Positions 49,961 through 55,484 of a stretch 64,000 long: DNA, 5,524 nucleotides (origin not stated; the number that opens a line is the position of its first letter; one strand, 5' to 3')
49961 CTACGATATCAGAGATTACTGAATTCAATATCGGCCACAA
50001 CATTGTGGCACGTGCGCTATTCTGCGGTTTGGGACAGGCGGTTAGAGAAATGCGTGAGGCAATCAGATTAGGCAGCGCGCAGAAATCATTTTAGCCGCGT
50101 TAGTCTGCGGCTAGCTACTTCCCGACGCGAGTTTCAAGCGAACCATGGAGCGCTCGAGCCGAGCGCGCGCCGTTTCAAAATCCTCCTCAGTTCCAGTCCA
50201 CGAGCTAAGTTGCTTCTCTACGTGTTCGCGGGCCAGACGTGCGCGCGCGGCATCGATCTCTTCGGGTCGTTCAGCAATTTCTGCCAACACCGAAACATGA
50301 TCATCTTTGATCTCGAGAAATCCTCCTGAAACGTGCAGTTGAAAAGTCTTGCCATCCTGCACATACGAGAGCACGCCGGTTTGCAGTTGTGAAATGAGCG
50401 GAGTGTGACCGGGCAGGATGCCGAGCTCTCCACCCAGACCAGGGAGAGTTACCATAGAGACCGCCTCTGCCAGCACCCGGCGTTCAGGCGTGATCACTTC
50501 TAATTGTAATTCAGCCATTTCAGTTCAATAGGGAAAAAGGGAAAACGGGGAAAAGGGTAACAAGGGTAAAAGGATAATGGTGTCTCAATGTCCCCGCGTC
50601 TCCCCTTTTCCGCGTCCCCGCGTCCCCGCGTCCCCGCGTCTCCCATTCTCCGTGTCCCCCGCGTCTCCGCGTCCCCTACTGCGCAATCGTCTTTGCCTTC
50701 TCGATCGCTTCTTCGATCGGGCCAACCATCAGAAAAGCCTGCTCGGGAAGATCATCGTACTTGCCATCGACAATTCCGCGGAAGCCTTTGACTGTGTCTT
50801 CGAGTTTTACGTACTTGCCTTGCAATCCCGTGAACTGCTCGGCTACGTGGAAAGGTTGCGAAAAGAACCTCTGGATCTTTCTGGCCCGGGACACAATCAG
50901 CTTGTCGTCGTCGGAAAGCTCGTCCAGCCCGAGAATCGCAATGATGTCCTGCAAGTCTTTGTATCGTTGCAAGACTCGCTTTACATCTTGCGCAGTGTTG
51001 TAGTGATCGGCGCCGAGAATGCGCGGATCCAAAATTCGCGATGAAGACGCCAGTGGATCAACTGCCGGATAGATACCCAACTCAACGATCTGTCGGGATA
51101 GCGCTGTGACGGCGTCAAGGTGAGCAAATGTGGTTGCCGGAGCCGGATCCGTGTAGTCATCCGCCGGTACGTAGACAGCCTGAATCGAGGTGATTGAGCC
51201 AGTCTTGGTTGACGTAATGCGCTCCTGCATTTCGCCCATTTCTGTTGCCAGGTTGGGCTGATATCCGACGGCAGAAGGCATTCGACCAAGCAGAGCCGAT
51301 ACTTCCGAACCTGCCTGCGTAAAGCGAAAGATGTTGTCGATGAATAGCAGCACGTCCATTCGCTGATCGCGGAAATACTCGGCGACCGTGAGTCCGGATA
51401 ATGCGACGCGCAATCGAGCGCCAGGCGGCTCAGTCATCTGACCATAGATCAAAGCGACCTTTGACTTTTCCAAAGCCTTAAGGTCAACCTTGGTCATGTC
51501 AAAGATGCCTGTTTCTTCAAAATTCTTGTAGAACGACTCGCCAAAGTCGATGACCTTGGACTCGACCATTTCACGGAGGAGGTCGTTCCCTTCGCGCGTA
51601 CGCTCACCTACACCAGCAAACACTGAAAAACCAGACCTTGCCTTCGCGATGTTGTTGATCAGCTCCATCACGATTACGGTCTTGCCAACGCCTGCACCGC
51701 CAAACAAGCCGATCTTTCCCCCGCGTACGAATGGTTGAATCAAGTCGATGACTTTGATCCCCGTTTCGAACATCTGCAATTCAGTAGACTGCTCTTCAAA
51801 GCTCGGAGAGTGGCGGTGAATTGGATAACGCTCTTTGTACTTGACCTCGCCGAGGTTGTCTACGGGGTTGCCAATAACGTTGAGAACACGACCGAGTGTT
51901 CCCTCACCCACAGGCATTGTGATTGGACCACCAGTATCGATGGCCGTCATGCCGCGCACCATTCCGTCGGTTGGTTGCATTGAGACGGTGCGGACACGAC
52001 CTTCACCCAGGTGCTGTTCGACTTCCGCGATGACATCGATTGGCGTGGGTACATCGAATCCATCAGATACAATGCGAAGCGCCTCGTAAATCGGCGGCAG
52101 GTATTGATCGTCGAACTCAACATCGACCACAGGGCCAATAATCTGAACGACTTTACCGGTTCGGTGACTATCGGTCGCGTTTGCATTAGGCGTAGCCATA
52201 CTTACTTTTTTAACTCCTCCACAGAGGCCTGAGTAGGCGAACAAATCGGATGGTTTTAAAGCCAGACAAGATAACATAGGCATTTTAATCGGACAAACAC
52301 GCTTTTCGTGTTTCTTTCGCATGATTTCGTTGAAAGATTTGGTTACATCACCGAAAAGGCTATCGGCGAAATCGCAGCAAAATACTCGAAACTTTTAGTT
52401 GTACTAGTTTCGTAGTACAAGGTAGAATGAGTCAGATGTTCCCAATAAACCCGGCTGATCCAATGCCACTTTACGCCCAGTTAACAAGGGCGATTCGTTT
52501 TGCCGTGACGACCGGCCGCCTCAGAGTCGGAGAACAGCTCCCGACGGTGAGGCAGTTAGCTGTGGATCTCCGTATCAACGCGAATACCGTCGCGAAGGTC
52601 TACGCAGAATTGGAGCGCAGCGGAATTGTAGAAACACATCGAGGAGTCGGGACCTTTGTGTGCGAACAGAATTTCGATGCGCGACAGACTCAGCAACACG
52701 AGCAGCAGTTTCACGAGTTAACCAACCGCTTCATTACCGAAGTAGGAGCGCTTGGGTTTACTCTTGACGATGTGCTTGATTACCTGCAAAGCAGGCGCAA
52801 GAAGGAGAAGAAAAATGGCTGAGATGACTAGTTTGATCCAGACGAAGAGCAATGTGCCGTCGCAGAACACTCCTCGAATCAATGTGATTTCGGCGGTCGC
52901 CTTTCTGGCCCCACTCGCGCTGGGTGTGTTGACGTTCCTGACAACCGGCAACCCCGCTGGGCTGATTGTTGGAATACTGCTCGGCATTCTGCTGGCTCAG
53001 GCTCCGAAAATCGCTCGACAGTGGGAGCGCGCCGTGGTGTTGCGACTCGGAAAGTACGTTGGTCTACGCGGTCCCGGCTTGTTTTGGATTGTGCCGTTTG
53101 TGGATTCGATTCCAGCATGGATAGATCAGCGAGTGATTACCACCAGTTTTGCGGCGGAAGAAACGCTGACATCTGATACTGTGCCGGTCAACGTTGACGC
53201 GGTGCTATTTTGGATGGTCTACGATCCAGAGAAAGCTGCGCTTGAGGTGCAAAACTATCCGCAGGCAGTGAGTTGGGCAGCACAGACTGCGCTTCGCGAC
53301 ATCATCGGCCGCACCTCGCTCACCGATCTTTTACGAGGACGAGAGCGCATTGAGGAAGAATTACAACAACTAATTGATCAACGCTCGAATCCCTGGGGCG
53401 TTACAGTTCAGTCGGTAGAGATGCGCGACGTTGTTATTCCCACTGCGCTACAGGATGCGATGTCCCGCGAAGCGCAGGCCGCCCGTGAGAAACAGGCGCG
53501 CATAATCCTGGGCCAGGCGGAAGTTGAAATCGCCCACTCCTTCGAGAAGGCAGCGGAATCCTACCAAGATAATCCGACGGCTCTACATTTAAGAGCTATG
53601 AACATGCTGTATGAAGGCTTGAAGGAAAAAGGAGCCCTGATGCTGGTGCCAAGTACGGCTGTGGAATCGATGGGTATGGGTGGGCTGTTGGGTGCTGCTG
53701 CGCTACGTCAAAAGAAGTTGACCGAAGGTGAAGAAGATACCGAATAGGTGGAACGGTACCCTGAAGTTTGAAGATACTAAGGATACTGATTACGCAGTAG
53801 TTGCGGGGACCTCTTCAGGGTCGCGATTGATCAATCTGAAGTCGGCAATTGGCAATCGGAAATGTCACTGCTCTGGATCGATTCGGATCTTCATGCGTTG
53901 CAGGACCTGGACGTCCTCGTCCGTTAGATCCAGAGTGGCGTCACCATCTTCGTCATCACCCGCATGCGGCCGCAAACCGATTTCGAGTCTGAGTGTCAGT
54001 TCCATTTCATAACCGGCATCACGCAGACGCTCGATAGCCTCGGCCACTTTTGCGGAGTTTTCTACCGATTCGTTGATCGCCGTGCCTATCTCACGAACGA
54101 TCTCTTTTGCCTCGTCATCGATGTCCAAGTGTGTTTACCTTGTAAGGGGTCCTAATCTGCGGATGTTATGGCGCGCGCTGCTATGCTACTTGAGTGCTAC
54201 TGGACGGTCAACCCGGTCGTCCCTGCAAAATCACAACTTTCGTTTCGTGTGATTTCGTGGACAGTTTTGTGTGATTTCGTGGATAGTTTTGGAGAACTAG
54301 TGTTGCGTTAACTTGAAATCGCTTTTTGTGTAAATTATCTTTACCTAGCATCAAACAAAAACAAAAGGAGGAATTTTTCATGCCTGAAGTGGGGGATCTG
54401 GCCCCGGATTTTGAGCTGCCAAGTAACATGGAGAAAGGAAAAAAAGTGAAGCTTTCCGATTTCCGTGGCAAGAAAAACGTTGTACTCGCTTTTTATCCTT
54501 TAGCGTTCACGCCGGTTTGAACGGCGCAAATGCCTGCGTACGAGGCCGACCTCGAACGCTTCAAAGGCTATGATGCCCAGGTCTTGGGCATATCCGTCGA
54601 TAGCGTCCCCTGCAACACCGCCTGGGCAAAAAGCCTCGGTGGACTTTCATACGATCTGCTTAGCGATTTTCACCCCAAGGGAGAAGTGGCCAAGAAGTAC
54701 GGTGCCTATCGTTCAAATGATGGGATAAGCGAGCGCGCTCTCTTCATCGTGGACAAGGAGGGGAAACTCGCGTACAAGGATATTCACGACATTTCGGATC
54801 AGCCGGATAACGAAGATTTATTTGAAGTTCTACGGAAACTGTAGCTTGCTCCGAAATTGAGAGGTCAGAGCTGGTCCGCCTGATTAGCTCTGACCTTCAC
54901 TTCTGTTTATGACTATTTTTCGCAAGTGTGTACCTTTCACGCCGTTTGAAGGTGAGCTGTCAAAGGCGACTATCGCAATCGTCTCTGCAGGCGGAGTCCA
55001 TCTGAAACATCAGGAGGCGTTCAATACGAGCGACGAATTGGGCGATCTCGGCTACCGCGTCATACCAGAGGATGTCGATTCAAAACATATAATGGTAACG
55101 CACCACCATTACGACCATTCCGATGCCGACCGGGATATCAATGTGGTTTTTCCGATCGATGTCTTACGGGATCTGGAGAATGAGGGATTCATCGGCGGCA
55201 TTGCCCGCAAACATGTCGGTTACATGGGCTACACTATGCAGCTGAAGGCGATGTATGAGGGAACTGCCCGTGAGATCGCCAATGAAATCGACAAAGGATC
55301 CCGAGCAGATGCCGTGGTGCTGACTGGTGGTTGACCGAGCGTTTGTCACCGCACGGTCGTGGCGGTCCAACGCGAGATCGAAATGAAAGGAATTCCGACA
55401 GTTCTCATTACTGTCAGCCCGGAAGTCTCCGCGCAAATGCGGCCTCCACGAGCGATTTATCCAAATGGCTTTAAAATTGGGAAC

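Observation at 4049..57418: Several dispersed families of low-complexity word repeats occupy many of the larger intergenic gaps, mostly as long inverted repeats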

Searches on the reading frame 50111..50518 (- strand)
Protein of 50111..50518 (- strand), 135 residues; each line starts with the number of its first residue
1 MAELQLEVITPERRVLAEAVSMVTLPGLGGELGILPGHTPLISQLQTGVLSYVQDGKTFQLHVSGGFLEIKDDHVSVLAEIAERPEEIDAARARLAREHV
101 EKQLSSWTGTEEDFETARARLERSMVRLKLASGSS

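Call 48: search_protein_families(library=pfam, proteins=[window:50111-50518:-], max_evalue=0.001)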
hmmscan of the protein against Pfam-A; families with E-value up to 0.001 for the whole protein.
window:50111-50518:- (135 aa): 2 families
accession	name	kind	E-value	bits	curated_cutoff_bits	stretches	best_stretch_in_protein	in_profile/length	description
PF02823.21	ATP-synt_DE_N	-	2.5e-26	91.9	27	1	4-81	1-79/80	ATP synthase, Delta/Epsilon chain, beta-sandwich domain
PF00401.25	ATP-synt_DE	-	2.6e-08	34.3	24.6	1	86-131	1-46/47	ATP synthase, Delta/Epsilon chain, long alpha-helix domain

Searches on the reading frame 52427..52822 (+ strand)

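Call 48: search_protein_families(library=pfam, proteins=[window:52427-52822:+], max_evalue=0.001)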
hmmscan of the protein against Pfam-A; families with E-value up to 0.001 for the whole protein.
window:52427-52822:+ (131 aa): 2 families
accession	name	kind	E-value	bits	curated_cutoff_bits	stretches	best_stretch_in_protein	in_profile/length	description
PF00392.27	GntR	-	2.3e-15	56.5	27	1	15-78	1-64/64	Bacterial regulatory proteins, gntR family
PF02082.26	Rrf2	-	9.2e-06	26.3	30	1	35-75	20-60/132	Iron-dependent Transcriptional regulator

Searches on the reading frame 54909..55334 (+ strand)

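Call 48: search_protein_families(library=pfam, proteins=[window:54909-55334:+], max_evalue=0.001)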
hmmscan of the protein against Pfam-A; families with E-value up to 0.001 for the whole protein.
window:54909-55334:+ (141 aa): 1 family
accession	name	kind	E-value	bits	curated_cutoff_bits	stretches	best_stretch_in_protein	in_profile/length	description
PF07355.17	GRDB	-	4.4e-14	53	22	1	8-139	214-345/347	Glycine/sarcosine/betaine reductase selenoprotein B (GRDB)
